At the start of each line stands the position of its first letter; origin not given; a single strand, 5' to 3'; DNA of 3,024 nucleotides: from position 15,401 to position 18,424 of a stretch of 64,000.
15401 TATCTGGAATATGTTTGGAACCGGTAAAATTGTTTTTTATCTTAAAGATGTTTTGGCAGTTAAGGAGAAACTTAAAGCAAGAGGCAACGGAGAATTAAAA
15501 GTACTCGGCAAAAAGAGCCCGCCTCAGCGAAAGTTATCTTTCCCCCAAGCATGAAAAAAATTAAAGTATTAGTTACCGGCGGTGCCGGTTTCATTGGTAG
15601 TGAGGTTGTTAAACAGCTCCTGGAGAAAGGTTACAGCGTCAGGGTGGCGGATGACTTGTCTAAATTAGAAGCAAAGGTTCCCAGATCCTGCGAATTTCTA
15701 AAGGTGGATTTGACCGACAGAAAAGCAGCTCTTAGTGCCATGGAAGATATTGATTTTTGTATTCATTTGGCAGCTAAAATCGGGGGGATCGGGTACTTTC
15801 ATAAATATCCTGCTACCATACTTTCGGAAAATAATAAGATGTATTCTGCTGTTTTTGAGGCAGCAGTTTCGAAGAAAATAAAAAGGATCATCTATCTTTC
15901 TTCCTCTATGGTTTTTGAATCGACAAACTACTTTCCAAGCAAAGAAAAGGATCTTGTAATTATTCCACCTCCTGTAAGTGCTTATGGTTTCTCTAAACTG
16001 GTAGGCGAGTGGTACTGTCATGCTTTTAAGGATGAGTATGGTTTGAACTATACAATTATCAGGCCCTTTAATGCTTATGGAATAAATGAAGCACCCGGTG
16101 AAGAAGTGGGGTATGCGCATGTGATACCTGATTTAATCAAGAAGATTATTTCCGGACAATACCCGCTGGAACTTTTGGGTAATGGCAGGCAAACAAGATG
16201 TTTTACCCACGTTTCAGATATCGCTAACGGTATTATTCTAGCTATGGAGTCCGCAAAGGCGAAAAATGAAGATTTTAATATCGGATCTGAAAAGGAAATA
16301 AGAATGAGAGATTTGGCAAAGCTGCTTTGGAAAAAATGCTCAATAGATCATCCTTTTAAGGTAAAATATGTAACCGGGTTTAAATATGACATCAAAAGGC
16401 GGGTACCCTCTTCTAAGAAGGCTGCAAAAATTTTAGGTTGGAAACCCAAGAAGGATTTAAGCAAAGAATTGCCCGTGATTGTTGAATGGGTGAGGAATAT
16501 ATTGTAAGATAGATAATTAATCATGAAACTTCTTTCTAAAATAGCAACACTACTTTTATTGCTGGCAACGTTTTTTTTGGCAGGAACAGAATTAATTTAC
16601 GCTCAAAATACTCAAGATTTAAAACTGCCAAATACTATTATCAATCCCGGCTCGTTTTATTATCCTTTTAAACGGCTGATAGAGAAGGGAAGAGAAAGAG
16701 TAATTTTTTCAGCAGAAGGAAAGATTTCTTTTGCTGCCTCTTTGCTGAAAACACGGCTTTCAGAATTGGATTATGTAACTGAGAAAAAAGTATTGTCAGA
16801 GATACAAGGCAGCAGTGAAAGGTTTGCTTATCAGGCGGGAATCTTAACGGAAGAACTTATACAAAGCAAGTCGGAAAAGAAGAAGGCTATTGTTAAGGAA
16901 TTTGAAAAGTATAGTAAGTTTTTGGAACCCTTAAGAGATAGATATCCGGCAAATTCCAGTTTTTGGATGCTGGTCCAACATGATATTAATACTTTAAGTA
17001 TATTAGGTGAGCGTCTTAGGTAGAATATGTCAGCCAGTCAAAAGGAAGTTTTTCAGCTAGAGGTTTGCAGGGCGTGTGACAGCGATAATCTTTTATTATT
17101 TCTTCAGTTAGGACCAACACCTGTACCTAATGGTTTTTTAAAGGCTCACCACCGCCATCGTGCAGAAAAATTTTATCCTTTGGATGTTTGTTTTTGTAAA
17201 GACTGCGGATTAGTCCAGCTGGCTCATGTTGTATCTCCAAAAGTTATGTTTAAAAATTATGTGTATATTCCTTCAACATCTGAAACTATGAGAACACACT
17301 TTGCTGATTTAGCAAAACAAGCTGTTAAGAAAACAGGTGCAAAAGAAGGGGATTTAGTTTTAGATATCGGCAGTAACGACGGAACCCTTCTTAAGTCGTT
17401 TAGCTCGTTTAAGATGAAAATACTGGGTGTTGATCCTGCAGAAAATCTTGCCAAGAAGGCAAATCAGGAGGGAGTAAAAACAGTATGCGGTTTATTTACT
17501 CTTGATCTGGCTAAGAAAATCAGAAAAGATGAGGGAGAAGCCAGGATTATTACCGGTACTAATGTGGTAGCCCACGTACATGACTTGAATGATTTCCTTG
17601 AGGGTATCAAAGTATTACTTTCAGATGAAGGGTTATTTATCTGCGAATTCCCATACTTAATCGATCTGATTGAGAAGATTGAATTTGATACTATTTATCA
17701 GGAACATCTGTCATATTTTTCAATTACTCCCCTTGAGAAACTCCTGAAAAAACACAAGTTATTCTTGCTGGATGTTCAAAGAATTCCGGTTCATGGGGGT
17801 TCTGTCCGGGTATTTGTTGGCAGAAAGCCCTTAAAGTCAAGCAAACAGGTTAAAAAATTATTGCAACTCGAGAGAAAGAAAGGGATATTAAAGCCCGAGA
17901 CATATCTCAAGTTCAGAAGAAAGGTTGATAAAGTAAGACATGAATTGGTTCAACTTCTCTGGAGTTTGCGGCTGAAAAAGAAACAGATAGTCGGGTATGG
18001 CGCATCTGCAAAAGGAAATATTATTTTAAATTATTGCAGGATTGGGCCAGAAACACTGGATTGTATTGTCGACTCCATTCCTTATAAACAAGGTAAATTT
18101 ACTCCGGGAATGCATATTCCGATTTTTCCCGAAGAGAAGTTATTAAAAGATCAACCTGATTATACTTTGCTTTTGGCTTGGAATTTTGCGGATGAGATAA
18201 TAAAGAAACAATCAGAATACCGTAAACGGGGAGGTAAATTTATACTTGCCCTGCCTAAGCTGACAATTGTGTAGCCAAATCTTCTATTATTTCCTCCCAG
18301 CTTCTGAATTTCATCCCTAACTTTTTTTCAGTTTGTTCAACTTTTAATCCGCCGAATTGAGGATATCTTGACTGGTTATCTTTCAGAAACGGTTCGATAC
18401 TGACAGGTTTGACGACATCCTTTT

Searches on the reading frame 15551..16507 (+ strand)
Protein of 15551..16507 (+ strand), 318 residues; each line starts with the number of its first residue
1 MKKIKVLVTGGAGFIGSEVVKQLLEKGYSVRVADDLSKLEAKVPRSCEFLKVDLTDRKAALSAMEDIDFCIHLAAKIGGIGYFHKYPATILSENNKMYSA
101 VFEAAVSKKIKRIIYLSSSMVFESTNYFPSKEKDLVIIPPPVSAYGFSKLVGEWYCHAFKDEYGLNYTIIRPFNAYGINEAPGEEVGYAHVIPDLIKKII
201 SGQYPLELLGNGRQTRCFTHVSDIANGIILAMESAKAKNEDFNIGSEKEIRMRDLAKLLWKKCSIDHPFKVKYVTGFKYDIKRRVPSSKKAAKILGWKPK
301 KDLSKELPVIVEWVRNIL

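Call 17: search_protein_families(library=pfam, proteins=[window:15551-16507:+], max_evalue=0.0001)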
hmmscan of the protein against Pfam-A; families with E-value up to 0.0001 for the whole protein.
window:15551-16507:+ (318 aa): 9 families
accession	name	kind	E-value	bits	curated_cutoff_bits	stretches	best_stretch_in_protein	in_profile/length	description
PF01370.27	Epimerase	-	3.5e-57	194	20.9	1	6-245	1-240/240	NAD dependent epimerase/dehydratase family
PF16363.11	GDP_Man_Dehyd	-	3.4e-39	135.7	27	1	7-303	1-325/332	GDP-mannose 4,6 dehydratase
PF01073.25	3Beta_HSD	-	1.7e-15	57.2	22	1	7-236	1-233/280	3-beta hydroxysteroid dehydrogenase/isomerase family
PF04321.23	RmlD_sub_bind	-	2.5e-12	46.9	27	1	5-267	2-235/287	RmlD substrate binding domain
PF13460.12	NAD_binding_10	-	3.7e-12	46.9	27.2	1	10-173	1-144/184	NAD(P)H-binding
PF02719.21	Polysacc_synt_2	-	8.3e-10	38.8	20.2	1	6-260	1-244/293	Polysaccharide biosynthesis protein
PF07993.18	NAD_binding_4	-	5.6e-08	32.7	20.1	0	64-179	86-210/258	Male sterility protein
PF00106.31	adh_short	-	3.2e-05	23.9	26.6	1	6-67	3-71/195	short chain dehydrogenase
PF05368.20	NmrA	-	3.3e-05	24.1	27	1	3-118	2-107/298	NmrA-like family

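Call 20: search_protein_families(library=ncbifam, proteins=[window:15551-16507:+], max_evalue=1e-10)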
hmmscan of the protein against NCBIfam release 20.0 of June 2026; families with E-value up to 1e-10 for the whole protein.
window:15551-16507:+ (318 aa): 18 families
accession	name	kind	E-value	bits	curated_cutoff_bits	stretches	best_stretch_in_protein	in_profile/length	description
TIGR04180.1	EDH_00030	hypoth_equivalog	5.4e-38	130.7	475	1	6-300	1-295/297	NAD-dependent 4,6-dehydratase LegB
TIGR01179.1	galE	equivalog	3.9e-36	124.5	262.3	1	5-314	1-325/332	UDP-glucose 4-epimerase GalE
NF047922.1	GDPFucSynFcl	equivalog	1.2e-33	116.9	500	1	3-312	2-299/308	GDP-L-fucose synthase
TIGR01181.1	dTDP_gluc_dehyt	equivalog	2.1e-27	96.1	365.1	1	5-314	1-311/321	dTDP-glucose 4,6-dehydratase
TIGR02197.1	heptose_epim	equivalog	7.8e-24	84.4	274.6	1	6-275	1-270/316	ADP-glyceromanno-heptose 6-epimerase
NF008872.0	PRK11908.1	equivalog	3.2e-23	82.3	294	1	4-315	2-336/349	bifunctional UDP-4-keto-pentose/UDP-xylose synthase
TIGR03466.1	HpnA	hypoth_equivalog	3e-22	78.9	367.65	1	5-255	2-238/327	hopanoid-associated sugar epimerase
NF005998.1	PRK08125.1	equivalog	2.3e-20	72.5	777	1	2-309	314-644/649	bifunctional UDP-4-amino-4-deoxy-L-arabinose formyltransferase/UDP-glucuronic acid oxidase ArnA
NF007956.0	PRK10675.1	subfamily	1.4e-16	60.6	394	1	5-304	2-319/338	UDP-glucose 4-epimerase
NF042422.1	oxyalk_red_OleD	equivalog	4.1e-16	59.3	580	1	4-234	1-217/329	2-alkyl-3-oxoalkanoate reductase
NF041293.1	G6PDh_Azf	equivalog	6.9e-15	55.1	400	1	5-171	4-178/252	NAD-dependent glucose-6-phosphate dehydrogenase Azf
NF011728.1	PRK15181.1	equivalog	7.1e-15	54.8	760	1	5-258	17-277/348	Vi polysaccharide biosynthesis UDP-N-acetylglucosaminuronic acid C-4 epimerase TviC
NF007582.0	PRK10217.1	equivalog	1.1e-13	51.1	698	1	5-313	3-330/355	dTDP-glucose 4,6-dehydratase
NF007490.0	PRK10084.1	subfamily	3.2e-13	49.4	649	0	141-314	163-334/361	dTDP-glucose 4,6-dehydratase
NF008360.0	PRK11150.1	equivalog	4.4e-13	49.1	452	1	6-257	2-248/310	ADP-glyceromanno-heptose 6-epimerase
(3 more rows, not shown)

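Call 22: search_solved_structures(query=window:15551-16507:+, max_evalue=1e-15)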
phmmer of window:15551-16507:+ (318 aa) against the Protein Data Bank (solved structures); distinct sequences matched with E-value up to 1e-15: 60.
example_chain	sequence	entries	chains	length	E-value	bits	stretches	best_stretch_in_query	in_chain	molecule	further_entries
4zrm_A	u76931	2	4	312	2.2e-39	138.9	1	4-317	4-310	UDP-glucose 4-epimerase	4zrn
8rdg_A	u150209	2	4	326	1.1e-34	123.4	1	5-302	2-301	SDR family NAD(P)-dependent oxidoreductase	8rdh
8rdi_A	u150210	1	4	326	3.9e-34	121.6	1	5-302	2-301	SDR family NAD(P)-dependent oxidoreductase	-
6bwl_A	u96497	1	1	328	4.3e-31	111.6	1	5-317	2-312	Pal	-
6dnt_A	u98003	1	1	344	5e-29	104.8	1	1-313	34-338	NAD-dependent epimerase/dehydratase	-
6wjb_A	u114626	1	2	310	2.4e-28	102.6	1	4-259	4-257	NAD-dependent epimerase/dehydratase family protein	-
6wj9_A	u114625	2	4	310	2.2e-27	99.4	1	4-259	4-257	NAD-dependent epimerase/dehydratase family protein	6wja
2c5e_A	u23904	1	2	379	2.4e-27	99.3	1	3-315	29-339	GDP-MANNOSE-3', 5'-EPIMERASE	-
8vr2_A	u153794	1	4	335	3e-27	99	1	5-314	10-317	NAD-dependent epimerase/dehydratase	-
2c59_A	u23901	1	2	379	3.5e-27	98.7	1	3-315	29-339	GDP-MANNOSE-3', 5'-EPIMERASE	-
6pmh_A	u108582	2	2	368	7.9e-27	97.6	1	6-307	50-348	UDP-glucose 4-epimerase related protein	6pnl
2c54_A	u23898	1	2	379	9.3e-27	97.4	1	3-315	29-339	GDP-MANNOSE-3', 5'-EPIMERASE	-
2c5a_A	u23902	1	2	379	1.3e-26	96.9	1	3-315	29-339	GDP-MANNOSE-3', 5'-EPIMERASE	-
4lk3_A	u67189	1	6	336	2.1e-26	96.2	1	5-315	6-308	UDP-glucuronic acid decarboxylase 1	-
4gll_A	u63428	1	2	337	2.7e-26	95.8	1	5-315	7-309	UDP-glucuronic acid decarboxylase 1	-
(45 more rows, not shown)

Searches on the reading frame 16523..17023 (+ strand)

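Call 17: search_protein_families(library=pfam, proteins=[window:16523-17023:+], max_evalue=0.0001)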
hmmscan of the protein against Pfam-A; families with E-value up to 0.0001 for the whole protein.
window:16523-17023:+ (166 aa): 1 family
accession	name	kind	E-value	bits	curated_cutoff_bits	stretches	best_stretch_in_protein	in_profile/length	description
PF18915.5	DUF5667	-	1.7e-07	32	27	1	40-126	2-91/99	Domain of unknown function (DUF5667)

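Call 88: search_protein_families(library=pfam, proteins=[window:16523-17023:+], max_evalue=0.01)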
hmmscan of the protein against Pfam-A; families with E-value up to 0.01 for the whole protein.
window:16523-17023:+ (166 aa): 1 family
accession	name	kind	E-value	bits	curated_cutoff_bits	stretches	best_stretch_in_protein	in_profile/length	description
PF18915.5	DUF5667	-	1.7e-07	32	27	1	40-126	2-91/99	Domain of unknown function (DUF5667)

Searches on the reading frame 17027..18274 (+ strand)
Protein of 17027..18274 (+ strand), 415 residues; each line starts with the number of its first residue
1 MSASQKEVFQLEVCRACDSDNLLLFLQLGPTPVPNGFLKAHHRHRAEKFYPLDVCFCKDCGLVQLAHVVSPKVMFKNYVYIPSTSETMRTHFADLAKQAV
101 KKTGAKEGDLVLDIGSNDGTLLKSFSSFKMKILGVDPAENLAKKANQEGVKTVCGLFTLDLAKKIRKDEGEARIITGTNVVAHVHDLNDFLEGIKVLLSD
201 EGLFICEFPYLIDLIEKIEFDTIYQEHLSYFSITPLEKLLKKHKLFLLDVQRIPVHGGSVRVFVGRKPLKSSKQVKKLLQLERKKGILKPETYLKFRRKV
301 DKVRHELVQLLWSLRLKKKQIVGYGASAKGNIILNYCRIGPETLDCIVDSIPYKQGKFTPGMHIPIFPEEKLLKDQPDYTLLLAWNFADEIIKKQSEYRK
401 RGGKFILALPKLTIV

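Call 17: search_protein_families(library=pfam, proteins=[window:17027-18274:+], max_evalue=0.0001)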
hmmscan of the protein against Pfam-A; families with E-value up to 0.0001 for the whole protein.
window:17027-18274:+ (415 aa): 5 families
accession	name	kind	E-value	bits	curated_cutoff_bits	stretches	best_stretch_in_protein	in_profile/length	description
PF08484.17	Methyltransf_14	-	1.6e-58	197.5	23.5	1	254-410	1-160/160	C-methyltransferase C-terminal domain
PF08421.16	Methyltransf_13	-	7.2e-22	77.8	31.3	1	14-75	1-62/62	Putative zinc binding domain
PF13489.12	Methyltransf_23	-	7.1e-14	52.3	27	1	96-243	9-157/164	Methyltransferase domain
PF08242.18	Methyltransf_12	-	2e-06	28.9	30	1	112-204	1-98/98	Methyltransferase domain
PF08241.18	Methyltransf_11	-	1.3e-05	26.1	21.2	1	112-206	1-95/95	Methyltransferase domain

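Call 20: search_protein_families(library=ncbifam, proteins=[window:17027-18274:+], max_evalue=1e-10)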
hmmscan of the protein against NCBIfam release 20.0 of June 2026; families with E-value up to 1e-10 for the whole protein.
window:17027-18274:+ (415 aa): 0 families
